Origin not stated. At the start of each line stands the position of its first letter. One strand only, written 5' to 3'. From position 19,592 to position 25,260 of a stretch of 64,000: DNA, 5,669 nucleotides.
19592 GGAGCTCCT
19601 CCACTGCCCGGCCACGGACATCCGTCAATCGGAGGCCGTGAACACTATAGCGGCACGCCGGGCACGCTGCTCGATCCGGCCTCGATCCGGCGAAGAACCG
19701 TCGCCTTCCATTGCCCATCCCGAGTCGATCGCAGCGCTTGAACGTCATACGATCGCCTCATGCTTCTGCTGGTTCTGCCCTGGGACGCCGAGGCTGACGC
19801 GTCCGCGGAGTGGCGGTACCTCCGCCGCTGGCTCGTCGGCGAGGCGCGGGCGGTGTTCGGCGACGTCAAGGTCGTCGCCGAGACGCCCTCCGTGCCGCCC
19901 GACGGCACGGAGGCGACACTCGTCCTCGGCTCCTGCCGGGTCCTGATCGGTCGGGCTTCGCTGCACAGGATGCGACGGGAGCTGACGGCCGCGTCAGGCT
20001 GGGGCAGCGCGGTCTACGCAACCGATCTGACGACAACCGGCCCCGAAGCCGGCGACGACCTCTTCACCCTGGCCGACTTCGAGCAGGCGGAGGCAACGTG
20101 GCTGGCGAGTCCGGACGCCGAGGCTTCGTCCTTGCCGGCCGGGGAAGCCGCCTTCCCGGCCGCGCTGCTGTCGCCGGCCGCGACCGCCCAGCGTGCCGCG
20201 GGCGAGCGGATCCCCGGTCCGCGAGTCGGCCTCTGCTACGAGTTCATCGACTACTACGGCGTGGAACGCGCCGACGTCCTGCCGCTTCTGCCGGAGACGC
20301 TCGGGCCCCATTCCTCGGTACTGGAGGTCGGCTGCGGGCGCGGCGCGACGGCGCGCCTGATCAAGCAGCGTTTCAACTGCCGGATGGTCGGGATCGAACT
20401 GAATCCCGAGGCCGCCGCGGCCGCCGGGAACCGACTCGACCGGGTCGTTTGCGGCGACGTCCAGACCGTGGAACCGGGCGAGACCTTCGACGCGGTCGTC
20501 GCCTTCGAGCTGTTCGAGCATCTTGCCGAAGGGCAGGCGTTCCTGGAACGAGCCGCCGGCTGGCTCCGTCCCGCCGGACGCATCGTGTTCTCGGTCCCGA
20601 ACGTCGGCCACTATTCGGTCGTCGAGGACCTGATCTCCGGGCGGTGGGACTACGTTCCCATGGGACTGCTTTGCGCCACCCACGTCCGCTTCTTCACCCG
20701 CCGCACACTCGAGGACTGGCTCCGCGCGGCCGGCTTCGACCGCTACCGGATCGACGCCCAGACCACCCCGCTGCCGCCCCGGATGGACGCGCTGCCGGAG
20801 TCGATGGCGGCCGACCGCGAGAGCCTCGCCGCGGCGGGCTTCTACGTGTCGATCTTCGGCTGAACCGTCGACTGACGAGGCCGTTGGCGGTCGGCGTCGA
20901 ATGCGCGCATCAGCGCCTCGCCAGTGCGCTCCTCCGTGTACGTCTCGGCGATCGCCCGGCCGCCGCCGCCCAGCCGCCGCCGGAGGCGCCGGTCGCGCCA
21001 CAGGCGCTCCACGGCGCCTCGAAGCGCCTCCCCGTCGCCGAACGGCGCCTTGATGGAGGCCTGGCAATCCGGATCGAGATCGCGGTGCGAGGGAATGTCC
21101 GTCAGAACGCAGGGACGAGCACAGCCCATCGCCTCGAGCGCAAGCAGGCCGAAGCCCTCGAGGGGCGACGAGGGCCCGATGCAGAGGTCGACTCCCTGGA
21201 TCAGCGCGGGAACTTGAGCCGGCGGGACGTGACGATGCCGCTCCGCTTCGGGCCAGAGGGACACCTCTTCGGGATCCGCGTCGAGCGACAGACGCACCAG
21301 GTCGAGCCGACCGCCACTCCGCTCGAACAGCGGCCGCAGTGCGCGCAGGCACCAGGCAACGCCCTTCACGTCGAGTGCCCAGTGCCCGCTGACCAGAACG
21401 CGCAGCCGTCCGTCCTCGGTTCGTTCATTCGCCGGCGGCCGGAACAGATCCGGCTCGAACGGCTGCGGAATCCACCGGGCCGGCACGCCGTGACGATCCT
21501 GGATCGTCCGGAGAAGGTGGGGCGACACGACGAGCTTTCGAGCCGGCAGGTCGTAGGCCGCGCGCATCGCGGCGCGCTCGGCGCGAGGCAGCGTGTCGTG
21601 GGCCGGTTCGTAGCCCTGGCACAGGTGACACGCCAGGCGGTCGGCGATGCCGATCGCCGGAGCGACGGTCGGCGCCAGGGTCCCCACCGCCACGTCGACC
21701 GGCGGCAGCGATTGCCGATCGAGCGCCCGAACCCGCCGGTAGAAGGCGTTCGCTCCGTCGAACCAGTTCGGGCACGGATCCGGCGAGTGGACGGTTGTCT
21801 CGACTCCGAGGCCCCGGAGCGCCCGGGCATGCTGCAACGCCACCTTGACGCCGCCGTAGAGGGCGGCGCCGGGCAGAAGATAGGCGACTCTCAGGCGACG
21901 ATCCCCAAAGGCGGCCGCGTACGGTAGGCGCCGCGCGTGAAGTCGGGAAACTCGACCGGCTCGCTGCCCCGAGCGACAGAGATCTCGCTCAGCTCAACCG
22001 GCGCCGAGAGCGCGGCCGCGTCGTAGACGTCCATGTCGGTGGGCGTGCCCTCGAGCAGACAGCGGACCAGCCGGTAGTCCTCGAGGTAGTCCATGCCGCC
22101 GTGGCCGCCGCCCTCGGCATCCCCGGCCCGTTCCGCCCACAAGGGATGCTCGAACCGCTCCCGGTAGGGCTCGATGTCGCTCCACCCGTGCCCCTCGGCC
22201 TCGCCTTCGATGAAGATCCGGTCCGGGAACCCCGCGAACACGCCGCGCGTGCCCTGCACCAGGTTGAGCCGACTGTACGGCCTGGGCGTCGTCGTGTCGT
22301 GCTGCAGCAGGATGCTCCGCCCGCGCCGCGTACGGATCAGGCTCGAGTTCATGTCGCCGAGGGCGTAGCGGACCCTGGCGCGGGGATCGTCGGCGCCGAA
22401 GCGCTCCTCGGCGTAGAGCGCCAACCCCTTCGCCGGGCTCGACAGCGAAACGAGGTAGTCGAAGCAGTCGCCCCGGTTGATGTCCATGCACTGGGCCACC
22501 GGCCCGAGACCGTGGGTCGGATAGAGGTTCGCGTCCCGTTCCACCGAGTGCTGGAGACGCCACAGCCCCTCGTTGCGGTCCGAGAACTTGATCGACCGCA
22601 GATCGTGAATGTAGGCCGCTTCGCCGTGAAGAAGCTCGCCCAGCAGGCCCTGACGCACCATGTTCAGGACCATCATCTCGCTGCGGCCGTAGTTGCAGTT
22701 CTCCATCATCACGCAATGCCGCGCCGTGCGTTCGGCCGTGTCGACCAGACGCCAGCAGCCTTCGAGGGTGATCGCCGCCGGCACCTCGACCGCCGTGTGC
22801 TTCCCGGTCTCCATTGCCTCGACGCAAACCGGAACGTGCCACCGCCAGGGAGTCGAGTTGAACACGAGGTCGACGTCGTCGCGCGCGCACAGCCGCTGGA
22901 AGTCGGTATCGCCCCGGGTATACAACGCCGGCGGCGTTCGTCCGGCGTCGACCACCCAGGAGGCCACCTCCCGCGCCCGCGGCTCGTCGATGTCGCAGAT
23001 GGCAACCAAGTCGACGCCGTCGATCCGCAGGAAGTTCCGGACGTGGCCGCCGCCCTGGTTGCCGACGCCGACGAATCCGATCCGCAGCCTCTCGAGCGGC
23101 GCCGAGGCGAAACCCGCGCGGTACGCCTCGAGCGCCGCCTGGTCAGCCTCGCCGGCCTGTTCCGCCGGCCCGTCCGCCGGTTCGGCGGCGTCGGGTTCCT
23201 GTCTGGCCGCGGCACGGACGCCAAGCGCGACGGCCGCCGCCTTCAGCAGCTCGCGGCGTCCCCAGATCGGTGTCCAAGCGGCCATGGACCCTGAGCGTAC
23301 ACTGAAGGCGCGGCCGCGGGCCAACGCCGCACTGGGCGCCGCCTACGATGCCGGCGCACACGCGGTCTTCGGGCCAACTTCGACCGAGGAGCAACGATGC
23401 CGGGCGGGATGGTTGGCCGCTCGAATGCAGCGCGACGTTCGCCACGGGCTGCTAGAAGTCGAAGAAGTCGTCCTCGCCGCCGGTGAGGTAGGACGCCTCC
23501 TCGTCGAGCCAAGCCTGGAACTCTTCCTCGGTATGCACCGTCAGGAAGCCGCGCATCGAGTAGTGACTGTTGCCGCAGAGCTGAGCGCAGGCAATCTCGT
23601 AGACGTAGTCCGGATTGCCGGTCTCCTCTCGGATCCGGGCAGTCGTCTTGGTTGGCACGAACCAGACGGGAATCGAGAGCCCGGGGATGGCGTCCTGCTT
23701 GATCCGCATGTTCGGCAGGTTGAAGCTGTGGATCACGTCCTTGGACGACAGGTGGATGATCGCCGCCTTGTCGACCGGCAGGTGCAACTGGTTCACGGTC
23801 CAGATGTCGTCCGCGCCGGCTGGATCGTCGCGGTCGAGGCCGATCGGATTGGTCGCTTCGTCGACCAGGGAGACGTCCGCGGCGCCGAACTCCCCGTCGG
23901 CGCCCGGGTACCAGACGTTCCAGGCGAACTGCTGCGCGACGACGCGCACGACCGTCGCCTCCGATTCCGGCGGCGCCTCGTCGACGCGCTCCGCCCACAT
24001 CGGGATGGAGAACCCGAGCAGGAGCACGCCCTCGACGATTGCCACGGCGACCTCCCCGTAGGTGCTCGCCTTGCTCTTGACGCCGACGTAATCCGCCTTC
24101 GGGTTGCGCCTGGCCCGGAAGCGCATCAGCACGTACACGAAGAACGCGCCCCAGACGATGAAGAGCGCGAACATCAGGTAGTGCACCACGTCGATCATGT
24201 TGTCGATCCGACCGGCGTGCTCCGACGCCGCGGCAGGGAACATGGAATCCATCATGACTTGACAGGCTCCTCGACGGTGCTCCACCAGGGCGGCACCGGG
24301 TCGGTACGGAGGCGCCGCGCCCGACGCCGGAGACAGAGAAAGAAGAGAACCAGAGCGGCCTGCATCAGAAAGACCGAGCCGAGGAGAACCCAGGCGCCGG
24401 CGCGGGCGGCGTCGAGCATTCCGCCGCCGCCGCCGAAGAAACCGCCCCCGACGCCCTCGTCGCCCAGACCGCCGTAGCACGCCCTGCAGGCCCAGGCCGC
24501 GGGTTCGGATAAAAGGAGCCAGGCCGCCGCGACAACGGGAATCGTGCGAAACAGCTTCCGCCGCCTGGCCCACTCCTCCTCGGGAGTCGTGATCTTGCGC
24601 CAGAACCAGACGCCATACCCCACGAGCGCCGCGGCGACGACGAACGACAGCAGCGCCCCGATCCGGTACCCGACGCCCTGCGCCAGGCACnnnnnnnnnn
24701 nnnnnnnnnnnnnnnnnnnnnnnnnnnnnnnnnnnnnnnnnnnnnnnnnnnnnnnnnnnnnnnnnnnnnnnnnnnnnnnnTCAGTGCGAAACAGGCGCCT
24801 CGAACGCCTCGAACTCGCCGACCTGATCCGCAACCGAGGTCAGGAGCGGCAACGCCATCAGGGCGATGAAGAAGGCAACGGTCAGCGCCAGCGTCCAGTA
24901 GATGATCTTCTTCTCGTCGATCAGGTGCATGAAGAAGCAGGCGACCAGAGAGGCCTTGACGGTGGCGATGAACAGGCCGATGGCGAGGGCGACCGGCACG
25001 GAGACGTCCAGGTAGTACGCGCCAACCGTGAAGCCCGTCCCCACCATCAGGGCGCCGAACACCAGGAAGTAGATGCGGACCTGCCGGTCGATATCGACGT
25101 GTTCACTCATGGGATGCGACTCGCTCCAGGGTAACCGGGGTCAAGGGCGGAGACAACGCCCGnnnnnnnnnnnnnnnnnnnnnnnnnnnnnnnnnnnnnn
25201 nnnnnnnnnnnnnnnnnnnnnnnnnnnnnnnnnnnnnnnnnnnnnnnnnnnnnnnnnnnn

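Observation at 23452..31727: ACIII-type actC-actD-actF module, lacking actA/actB/actE, fused into one operon with an aa3 haem-copper oxidase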

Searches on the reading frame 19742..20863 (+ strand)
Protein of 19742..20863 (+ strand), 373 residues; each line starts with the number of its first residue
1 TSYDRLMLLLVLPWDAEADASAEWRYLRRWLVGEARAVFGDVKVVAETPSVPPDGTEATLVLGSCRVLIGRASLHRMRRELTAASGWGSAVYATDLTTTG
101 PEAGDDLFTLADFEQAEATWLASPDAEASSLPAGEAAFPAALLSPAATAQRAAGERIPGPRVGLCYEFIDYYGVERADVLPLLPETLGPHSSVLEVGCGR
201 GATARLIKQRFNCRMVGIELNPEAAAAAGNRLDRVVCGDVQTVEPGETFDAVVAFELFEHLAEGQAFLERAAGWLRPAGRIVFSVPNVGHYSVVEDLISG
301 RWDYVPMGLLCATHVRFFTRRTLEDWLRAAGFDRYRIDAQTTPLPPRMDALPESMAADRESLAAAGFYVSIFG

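Call 9: search_protein_families(library=pfam, proteins=[window:19742-20863:+], max_evalue=0.001)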
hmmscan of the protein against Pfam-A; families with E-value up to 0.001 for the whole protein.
window:19742-20863:+ (373 aa): 7 families
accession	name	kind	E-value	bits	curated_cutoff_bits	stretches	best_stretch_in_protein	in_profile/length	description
PF13489.12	Methyltransf_23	-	5.4e-24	85.2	27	1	178-333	11-160/164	Methyltransferase domain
PF08241.18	Methyltransf_11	-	5e-16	59.6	21.2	1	194-283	1-95/95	Methyltransferase domain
PF13649.12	Methyltransf_25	-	7.4e-15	55.9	27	1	193-279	1-97/97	Methyltransferase domain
PF08242.18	Methyltransf_12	-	2.6e-12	47.8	30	1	194-281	1-98/98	Methyltransferase domain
PF13847.12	Methyltransf_31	-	5.4e-08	33.1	27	1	190-287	4-113/145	Methyltransferase domain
PF02353.26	CMAS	-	6.1e-08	32.8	27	1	187-283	60-164/273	Mycolic acid cyclopropane synthetase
PF07021.18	MetW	-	2.8e-07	30.8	21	1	184-299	8-123/193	Methionine biosynthesis protein MetW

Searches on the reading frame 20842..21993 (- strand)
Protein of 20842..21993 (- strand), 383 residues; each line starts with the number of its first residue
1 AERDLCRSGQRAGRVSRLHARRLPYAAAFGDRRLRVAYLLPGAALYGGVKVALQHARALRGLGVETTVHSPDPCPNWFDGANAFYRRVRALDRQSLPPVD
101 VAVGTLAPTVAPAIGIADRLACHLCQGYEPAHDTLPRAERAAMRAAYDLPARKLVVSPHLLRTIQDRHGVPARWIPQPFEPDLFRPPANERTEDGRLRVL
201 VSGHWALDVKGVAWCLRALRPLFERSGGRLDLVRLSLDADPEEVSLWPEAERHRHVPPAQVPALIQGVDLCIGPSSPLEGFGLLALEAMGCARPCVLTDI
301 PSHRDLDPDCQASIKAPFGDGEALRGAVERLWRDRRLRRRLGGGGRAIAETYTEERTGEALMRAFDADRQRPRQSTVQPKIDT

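Call 9: search_protein_families(library=pfam, proteins=[window:20842-21993:-], max_evalue=0.001)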
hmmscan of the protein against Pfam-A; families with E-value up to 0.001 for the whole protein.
window:20842-21993:- (383 aa): 3 families
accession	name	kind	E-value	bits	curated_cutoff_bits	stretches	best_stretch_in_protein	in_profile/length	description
PF13692.12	Glyco_trans_1_4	-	3.7e-12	47.1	27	1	199-334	4-142/142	Glycosyl transferases group 1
PF00534.26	Glycos_transf_1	-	5.1e-09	36.3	26.4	1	253-345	78-169/172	Glycosyl transferases group 1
PF20706.3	GT4-conflict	-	2.8e-05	23.7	26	1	158-298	155-311/385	Family 4 Glycosyltransferase in conflict systems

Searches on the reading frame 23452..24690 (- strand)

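Call 3: search_protein_families(library=pfam, proteins=[window:23452-24690:-], max_evalue=0.01)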
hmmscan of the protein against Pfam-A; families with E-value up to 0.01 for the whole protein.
window:23452-24690:- (412 aa): 1 family
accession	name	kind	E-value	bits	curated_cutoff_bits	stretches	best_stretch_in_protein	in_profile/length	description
PF00116.26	COX2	-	1.4e-08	35.2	22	1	298-379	44-113/120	Cytochrome C oxidase subunit II, periplasmic domain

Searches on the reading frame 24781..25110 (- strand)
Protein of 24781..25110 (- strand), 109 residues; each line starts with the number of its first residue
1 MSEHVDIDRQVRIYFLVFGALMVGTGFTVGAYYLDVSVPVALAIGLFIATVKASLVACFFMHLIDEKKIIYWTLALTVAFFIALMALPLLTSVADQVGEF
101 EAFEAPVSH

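Call 3: search_protein_families(library=pfam, proteins=[window:24781-25110:-], max_evalue=0.01)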
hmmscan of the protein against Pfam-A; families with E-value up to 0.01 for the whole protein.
window:24781-25110:- (109 aa): 1 family
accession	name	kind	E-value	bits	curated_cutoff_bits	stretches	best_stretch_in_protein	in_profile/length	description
PF03626.19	COX4_pro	-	1.5e-10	41.7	28.9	1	16-84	2-70/72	Prokaryotic Cytochrome C oxidase subunit IV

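Call 8: search_protein_families(library=ncbifam, proteins=[window:24781-25110:-], max_evalue=0.01)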
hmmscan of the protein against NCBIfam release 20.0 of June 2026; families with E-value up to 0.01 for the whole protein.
window:24781-25110:- (109 aa): 2 families
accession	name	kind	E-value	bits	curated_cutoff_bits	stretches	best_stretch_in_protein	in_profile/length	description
TIGR02229.1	caa3_sub_IV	subfamily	6.7e-13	49.2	37.25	1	11-88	7-85/92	caa(3)-type oxidase, subunit IV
TIGR02901.1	QoxD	equivalog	0.0038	17.7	85.6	1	31-87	27-83/94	cytochrome aa3 quinol oxidase subunit IV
